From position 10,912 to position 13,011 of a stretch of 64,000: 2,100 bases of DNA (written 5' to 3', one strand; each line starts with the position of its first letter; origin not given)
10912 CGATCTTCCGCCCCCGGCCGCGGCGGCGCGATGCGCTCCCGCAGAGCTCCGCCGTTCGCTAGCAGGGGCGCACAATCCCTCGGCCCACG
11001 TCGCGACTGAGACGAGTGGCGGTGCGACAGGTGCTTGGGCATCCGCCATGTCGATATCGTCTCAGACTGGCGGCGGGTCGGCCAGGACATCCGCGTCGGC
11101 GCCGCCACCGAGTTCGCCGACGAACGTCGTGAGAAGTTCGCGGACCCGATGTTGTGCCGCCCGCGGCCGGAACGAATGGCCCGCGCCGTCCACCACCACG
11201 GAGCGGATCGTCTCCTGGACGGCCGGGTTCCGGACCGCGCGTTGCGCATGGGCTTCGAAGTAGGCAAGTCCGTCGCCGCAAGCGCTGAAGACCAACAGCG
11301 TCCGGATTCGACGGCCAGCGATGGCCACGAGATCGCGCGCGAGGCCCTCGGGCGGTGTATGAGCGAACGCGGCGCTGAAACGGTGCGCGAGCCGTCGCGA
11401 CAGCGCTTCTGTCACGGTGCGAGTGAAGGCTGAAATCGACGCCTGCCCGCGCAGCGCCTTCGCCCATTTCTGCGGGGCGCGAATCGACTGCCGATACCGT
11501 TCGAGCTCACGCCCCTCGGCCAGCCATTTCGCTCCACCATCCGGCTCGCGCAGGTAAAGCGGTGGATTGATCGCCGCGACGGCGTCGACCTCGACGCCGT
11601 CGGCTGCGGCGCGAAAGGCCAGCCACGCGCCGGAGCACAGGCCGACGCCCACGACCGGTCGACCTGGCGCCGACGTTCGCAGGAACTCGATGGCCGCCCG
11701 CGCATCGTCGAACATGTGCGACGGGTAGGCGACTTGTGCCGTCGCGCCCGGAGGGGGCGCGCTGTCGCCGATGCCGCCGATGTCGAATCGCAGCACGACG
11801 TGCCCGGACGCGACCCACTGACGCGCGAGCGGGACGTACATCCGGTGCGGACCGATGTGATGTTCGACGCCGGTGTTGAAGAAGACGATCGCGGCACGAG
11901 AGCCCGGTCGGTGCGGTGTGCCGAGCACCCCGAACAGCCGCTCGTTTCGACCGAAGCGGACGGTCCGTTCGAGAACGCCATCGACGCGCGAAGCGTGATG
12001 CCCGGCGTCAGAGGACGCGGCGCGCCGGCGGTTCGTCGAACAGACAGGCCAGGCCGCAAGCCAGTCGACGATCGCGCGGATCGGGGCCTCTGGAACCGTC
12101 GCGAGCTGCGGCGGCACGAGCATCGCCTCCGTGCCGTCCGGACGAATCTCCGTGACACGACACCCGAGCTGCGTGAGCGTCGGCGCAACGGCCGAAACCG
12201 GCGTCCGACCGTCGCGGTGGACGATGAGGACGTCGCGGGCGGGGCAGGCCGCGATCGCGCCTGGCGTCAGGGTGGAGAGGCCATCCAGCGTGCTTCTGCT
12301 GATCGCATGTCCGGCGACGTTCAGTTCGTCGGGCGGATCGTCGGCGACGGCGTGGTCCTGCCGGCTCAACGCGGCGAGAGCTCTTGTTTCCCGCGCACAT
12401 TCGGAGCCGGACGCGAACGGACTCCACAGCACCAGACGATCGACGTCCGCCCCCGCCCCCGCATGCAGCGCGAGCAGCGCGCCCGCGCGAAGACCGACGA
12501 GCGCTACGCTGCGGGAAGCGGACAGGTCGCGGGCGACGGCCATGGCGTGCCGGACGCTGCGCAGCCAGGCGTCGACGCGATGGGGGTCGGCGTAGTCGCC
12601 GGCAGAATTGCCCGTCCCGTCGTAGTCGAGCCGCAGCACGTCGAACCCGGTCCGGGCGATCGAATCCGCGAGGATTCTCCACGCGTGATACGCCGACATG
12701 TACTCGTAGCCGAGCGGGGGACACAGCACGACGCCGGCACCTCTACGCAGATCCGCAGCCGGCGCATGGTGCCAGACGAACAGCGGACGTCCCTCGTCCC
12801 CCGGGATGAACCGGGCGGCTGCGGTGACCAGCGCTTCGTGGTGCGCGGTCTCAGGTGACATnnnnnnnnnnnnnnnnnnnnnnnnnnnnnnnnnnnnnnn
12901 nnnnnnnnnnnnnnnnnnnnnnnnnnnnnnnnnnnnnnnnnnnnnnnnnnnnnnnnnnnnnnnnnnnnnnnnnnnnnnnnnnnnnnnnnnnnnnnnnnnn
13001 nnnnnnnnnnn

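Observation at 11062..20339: Operon built around a tRNA-independent aaRS-like amino acid:carrier-protein ligase, wired to a flippase, a cytoplasmic GH2 and a fused hydrolase pair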

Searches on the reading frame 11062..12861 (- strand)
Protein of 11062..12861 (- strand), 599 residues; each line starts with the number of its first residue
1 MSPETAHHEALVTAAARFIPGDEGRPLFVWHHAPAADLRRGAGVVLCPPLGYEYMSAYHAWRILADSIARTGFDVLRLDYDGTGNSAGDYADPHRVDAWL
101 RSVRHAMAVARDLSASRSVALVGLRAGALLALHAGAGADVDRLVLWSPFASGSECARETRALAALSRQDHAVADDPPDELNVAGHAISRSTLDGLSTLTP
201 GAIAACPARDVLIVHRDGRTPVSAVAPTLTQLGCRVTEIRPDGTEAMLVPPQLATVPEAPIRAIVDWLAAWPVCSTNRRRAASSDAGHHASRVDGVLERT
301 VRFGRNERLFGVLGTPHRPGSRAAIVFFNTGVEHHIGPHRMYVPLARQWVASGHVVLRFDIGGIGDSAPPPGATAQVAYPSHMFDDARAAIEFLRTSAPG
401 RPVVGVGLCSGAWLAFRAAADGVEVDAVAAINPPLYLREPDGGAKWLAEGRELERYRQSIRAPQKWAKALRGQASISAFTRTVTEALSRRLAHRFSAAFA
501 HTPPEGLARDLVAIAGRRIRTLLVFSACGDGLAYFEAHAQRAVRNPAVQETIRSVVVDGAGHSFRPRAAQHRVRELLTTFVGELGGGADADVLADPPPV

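Call 4: search_protein_families(library=pfam, proteins=[window:11062-12861:-], max_evalue=0.01)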
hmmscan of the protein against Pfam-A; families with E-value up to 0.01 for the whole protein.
window:11062-12861:- (599 aa): 3 families
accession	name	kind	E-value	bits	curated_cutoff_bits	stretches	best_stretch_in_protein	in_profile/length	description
PF12146.15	Hydrolase_4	-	3e-19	69.7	27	2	323-440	4-116/239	Serine aminopeptidase, S33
PF00561.26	Abhydrolase_1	-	7.4e-09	36.1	25.8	1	325-486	3-153/245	alpha/beta hydrolase fold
PF01738.24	DLH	-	0.00021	21.4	21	1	381-431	75-127/217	Dienelactone hydrolase family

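Call 5: search_protein_families(library=ncbifam, proteins=[window:11062-12861:-], max_evalue=0.01)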
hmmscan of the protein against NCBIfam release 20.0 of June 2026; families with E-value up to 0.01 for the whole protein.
window:11062-12861:- (599 aa): 5 families
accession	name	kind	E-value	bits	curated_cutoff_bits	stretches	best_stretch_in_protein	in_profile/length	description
TIGR03101.1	hydr2_PEP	hypoth_equivalog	2.2e-31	109.4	202.75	2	17-164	3-148/266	hydrolase 2, exosortase A system-associated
TIGR03100.1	hydr1_PEP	hypoth_equivalog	1.5e-29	103.1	168.45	2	305-581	10-272/274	hydrolase 1, exosortase A system-associated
NF058544.1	IVPilMotSglTMyx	equivalog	4.2e-06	26.7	300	1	65-136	56-124/210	type IV pili motility protein SglT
NF047920.1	lactonase_UilS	equivalog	0.0021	17.8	400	0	64-91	44-71/285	UilS family quorum-quenching N-acyl-homoserine lactonase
NF041096.1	esterase_EstD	equivalog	0.0042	16.2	600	1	307-434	145-274/421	esterase EstD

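Call 62: search_solved_structures(query=window:11062-12861:-, max_evalue=0.01)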
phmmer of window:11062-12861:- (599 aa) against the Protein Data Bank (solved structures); distinct sequences matched with E-value up to 0.01: 9.
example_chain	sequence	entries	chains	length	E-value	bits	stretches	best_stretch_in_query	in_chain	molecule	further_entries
9pjb_A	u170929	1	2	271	1.8e-06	29.9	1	304-421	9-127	MHETase MHT043-5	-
8b4u_A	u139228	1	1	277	2.8e-05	26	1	304-414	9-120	Alpha/beta hydrolase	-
9pir_A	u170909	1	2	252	6.2e-05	24.8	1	304-395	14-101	Alpha/beta fold hydrolase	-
9pid_A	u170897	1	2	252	8.8e-05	24.3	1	304-395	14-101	Alpha/beta fold hydrolase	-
9pic_A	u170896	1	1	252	9.3e-05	24.2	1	304-395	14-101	Alpha/beta fold hydrolase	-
5cml_A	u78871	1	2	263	0.00023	22.9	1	343-434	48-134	OsmC family protein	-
9w30_A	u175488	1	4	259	0.00062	21.5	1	307-397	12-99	Alpha/beta superfamily hydrolase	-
7q4h_A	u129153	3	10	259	0.00095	20.9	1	64-217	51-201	Hydrolase_4 domain-containing protein | Serine aminopeptidase S33 domain-containing protein | Prolyl oligopeptidase family protein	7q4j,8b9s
9h0z_A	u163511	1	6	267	0.0014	20.4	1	62-218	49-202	Serine aminopeptidase S33 domain-containing protein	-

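Call 76: search_protein_representatives(protein=window:11062-12861:-)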
Query: 599 residues. Proteins with E-value up to 0.001 (for the whole library): 11261; up to 1e-10: 6518; up to 1e-30: 1841. The best 150 are listed.
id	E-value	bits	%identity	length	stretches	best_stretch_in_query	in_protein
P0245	2.4e-175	600.8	55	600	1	14-583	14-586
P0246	3.4e-150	517.8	47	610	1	13-583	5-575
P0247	3.7e-123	428.5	50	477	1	13-443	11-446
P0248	8.8e-119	414.0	43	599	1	17-589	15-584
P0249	4.3e-118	411.7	47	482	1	130-582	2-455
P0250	4.7e-112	391.8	41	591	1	25-585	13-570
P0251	2.9e-100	352.9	50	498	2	12-378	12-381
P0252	1.7e-99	350.3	65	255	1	341-589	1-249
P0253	1.8e-99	350.3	35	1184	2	21-442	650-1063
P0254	2.5e-95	336.6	48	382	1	207-581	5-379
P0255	1.6e-94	333.9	39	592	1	17-582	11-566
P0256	3.2e-93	329.6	39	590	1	34-586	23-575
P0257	4.8e-91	322.4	36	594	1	12-581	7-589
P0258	1.3e-90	321.0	39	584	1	24-579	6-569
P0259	1.2e-89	317.9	41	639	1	20-583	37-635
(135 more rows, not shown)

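Call 77: search_protein_families(library=pfam, proteins=[P0253], max_evalue=0.001)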
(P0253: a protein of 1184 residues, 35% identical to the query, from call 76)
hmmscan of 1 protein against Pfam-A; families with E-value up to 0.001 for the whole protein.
P0253 (1184 aa): 5 families
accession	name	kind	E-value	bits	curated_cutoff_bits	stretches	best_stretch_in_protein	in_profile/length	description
PF12146.15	Hydrolase_4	-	6.7e-29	101.3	27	3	77-181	23-132/239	Serine aminopeptidase, S33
PF00561.26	Abhydrolase_1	-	1.9e-12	47.9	25.8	1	970-1056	20-111/245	alpha/beta hydrolase fold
PF01738.24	DLH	-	2.2e-12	47.5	21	1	994-1054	65-129/217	Dienelactone hydrolase family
PF20408.4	Abhydrolase_11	-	6.9e-07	29.6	27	0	685-773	16-105/193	Alpha/beta hydrolase domain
PF07859.19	Abhydrolase_3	-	6.1e-05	23.3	25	0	126-264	68-203/210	alpha/beta hydrolase fold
